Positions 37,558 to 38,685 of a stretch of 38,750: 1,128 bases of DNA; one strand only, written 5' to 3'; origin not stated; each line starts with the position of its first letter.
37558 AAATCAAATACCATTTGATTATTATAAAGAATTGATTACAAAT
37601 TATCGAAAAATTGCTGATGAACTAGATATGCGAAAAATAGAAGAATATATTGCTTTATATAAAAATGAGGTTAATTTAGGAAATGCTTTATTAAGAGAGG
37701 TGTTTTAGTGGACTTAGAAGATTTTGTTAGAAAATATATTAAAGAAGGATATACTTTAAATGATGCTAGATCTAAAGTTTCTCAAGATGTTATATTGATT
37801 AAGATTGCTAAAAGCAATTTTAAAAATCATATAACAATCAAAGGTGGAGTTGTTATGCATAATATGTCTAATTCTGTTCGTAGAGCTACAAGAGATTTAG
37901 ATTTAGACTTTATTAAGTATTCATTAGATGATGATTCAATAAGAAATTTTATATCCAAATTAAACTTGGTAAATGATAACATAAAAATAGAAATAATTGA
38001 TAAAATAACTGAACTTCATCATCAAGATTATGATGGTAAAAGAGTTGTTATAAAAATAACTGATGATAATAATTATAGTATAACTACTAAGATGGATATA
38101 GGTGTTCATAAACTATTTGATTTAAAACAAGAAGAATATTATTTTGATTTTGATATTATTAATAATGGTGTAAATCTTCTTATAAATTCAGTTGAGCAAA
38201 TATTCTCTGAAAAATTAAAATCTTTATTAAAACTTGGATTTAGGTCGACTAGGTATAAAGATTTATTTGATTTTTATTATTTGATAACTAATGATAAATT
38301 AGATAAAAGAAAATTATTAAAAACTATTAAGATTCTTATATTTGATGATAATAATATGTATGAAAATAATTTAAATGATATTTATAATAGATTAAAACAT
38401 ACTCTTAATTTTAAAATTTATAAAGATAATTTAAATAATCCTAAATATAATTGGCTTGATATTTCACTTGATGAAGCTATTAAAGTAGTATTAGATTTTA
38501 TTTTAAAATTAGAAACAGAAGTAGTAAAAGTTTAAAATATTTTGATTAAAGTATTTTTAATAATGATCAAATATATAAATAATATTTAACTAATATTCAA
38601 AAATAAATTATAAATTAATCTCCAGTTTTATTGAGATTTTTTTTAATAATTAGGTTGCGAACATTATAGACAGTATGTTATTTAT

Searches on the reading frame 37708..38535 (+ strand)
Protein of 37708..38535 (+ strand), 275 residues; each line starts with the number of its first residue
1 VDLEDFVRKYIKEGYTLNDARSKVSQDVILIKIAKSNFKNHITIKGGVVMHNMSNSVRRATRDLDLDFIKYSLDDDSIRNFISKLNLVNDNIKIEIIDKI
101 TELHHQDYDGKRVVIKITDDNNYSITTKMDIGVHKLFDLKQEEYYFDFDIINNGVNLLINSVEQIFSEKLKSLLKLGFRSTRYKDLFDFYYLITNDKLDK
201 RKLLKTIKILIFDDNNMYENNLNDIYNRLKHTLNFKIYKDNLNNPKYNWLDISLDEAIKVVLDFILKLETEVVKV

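Call 42: search_protein_families(library=pfam, proteins=[window:37708-38535:+], max_evalue=0.0001)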
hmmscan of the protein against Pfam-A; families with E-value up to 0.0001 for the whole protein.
window:37708-38535:+ (275 aa): 1 family
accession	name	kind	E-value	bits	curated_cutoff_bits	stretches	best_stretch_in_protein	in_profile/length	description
PF08843.17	AbiEii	-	1e-19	71.8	22.5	1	31-214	4-189/238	Nucleotidyl transferase AbiEii toxin, Type IV TA system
